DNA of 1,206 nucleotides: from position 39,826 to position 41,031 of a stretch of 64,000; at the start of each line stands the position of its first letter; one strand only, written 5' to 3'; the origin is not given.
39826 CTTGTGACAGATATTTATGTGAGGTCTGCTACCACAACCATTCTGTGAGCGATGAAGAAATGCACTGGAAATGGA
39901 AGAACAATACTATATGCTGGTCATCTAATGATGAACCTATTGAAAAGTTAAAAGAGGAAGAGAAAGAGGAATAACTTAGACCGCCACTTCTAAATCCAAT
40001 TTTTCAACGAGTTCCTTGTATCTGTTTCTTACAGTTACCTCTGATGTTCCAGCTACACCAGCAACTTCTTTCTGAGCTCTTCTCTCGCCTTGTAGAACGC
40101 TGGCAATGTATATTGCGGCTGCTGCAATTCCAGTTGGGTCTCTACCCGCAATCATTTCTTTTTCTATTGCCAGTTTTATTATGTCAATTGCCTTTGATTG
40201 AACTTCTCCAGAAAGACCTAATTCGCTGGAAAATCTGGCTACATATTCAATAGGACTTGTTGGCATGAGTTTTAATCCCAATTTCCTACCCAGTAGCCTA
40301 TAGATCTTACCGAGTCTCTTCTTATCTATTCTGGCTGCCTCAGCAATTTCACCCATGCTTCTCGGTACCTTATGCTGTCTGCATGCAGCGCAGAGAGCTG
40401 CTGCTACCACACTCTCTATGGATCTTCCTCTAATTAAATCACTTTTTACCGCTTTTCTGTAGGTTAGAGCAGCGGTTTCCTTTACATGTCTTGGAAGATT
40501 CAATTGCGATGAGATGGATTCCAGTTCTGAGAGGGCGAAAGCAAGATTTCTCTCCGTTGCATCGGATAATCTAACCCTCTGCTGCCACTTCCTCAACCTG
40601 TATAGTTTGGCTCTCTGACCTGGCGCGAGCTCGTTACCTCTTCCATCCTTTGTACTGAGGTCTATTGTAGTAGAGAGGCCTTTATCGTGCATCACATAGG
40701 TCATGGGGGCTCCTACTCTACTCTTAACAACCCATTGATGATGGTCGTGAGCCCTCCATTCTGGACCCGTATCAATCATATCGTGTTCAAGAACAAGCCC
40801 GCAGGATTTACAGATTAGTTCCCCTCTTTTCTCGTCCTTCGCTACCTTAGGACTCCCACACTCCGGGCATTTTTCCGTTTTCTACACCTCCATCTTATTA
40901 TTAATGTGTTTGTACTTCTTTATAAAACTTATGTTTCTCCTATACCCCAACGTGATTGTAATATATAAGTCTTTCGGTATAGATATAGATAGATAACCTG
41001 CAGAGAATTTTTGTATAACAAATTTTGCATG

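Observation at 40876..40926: tfb has no ATG/GTG/TTG start: the Shine-Dalgarno points at an in-frame ACG, or a leaderless AUG is followed by an in-frame UAG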

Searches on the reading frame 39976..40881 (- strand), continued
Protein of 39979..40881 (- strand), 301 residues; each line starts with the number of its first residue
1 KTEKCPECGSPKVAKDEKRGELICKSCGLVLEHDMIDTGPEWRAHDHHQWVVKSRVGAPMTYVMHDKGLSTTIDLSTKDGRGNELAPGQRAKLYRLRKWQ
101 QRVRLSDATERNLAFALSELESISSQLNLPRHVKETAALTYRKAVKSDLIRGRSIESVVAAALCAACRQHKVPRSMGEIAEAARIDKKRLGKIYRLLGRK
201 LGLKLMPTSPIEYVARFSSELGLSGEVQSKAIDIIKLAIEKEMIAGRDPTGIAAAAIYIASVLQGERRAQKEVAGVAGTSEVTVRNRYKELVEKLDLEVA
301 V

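Call 43: find_encoding_contigs(protein=P0007, flank=1500, max_places=6)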
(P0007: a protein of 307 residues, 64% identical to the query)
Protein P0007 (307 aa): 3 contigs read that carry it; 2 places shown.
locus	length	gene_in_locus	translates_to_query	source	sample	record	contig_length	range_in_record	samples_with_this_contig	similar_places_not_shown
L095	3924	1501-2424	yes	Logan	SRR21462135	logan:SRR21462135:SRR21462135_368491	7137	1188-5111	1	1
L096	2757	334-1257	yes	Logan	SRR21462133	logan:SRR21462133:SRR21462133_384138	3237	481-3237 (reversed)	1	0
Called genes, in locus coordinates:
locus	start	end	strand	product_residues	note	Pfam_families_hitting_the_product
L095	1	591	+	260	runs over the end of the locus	PF13507:GATase_5, PF00117:GATase (weak), PF07685:GATase_3 (weak)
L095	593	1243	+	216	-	PF01876:RNase_P_p30 (weak), PF02811:PHP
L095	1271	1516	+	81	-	-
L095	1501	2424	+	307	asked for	PF08271:Zn_Ribbon_TF, PF00382:TFIIB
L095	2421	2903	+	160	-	PF00149:Metallophos, PF12850:Metallophos_2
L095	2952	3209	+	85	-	PF02416:TatA_B_E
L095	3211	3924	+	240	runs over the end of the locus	PF00902:TatC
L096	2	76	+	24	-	?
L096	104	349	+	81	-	-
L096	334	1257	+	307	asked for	PF08271:Zn_Ribbon_TF, PF00382:TFIIB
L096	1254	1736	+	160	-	PF00149:Metallophos, PF12850:Metallophos_2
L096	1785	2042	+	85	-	PF02416:TatA_B_E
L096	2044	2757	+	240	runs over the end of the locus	PF00902:TatC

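Call 44: search_protein_families(library=pfam, proteins=[window:39979-40878:-, P0001])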
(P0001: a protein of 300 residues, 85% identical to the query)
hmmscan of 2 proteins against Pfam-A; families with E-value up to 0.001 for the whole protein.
seq(300 aa): 2 families
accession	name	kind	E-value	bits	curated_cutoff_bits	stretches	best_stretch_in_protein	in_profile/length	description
PF00382.24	TFIIB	-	8.9e-44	147.9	23.6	2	206-292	5-91/92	Transcription factor TFIIB repeat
PF08271.17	Zn_Ribbon_TF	-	5.3e-18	64.7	29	1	3-43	2-42/43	TFIIB zinc-binding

P0001 (300 aa): 2 families
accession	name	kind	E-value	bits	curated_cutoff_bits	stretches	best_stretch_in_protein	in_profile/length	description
PF00382.24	TFIIB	-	2e-44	149.9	23.6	2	205-292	4-91/92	Transcription factor TFIIB repeat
PF08271.17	Zn_Ribbon_TF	-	2.5e-19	69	29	1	3-43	2-42/43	TFIIB zinc-binding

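Call 51: find_encoding_contigs(protein=P0001, flank=10000, max_places=1)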
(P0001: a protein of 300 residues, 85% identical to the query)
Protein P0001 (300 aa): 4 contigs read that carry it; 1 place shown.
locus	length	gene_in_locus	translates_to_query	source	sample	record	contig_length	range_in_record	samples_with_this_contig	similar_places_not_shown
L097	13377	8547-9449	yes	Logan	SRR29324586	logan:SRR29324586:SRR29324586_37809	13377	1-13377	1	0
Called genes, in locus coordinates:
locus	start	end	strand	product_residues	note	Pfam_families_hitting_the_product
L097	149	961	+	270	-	PF11459:AbiEi_3 (faint)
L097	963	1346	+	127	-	PF08843:AbiEii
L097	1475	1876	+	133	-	-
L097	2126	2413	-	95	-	-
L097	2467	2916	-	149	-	-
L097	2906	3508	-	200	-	-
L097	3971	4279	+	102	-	-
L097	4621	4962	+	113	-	-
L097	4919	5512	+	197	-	PF01909:NTP_transf_2, PF18765:Polbeta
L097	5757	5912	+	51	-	-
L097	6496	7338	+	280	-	PF00589:Phage_integrase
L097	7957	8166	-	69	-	PF00125:Histone, PF00808:CBFD_NFYB_HMF, PF07524:Bromo_TP (weak), PF15511:CENP-T_C (weak), PF02291:TFIID-31kDa (weak), PF03847:TFIID_20kDa (weak), PF15630:CENP-S (weak)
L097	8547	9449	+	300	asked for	PF08271:Zn_Ribbon_TF, PF00382:TFIIB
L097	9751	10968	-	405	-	PF21269:TreT_GT1, PF00534:Glycos_transf_1, PF13692:Glyco_trans_1_4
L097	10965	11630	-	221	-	PF19027:DUF5752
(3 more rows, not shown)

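Call 70: search_protein_families(library=pfam, proteins=[L092:1271-1513:+], max_evalue=0.01)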
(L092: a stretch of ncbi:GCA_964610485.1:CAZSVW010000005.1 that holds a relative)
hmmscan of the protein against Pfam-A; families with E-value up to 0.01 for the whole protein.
L092:1271-1513:+ (81 aa): 1 family
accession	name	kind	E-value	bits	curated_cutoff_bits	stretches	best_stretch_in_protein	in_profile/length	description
PF04410.20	Gar1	-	2.9e-05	24.2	29.3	1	27-68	31-78/92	Gar1/Naf1 RNA binding region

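Call 76: list_cluster_members(proteins=[L015:3028-3891:+, L002:3028-3891:+, L019:3031-3894:+])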
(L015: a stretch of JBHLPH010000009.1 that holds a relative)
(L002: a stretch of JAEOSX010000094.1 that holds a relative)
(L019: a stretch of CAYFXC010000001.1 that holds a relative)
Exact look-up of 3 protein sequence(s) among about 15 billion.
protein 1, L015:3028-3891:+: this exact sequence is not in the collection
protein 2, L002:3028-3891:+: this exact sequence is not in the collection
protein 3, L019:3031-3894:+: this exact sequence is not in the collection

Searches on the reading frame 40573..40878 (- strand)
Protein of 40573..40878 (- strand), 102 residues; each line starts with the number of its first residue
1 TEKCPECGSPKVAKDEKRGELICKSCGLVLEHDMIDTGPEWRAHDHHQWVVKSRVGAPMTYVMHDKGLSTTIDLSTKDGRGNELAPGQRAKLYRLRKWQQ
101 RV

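Call 46: find_homologous_proteins(query=window:40573-40878:-, max_evalue=1e-10)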
Query seq(102 aa) (102 aa): 65 proteins with E <= 1e-10 among 65 candidates.
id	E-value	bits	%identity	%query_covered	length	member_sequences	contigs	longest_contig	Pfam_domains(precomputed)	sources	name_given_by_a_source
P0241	9.3e-34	133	56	99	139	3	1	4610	PF08271.18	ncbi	-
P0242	1.0e-33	133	58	98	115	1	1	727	PF08271.18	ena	-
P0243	2.5e-33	132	59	97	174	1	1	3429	PF08271.18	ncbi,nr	ncbi:MAG TPA: transcription initiation factor IIB, partial [Methanocorpusculum sp.]|nr:transcription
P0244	2.9e-33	132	59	97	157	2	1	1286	PF08271.18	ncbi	-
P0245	3.1e-33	132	57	100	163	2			PF08271.18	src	-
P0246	6.4e-33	131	58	97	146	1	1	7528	PF08271.18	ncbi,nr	ncbi:MAG TPA: transcription initiation factor IIB, partial [Methanoculleus sp.]|nr:transcription ini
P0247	2.0e-32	129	58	98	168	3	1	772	PF08271.18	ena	-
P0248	7.1e-31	124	58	97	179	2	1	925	PF00382.25,PF08271.18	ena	-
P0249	7.7e-31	124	56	99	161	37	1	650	PF08271.18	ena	-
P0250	9.0e-31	124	58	98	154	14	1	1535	PF08271.18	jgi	-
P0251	1.1e-30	123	57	98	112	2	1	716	PF08271.18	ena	-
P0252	1.2e-30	123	58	98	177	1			PF08271.18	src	-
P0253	1.3e-30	123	58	98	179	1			PF08271.18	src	-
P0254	1.3e-30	123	57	97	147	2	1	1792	PF08271.18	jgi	jgi:transcription initiation factor TFIIB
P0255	1.8e-29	120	55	97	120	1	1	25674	PF08271.18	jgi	jgi:transcription initiation factor TFIIB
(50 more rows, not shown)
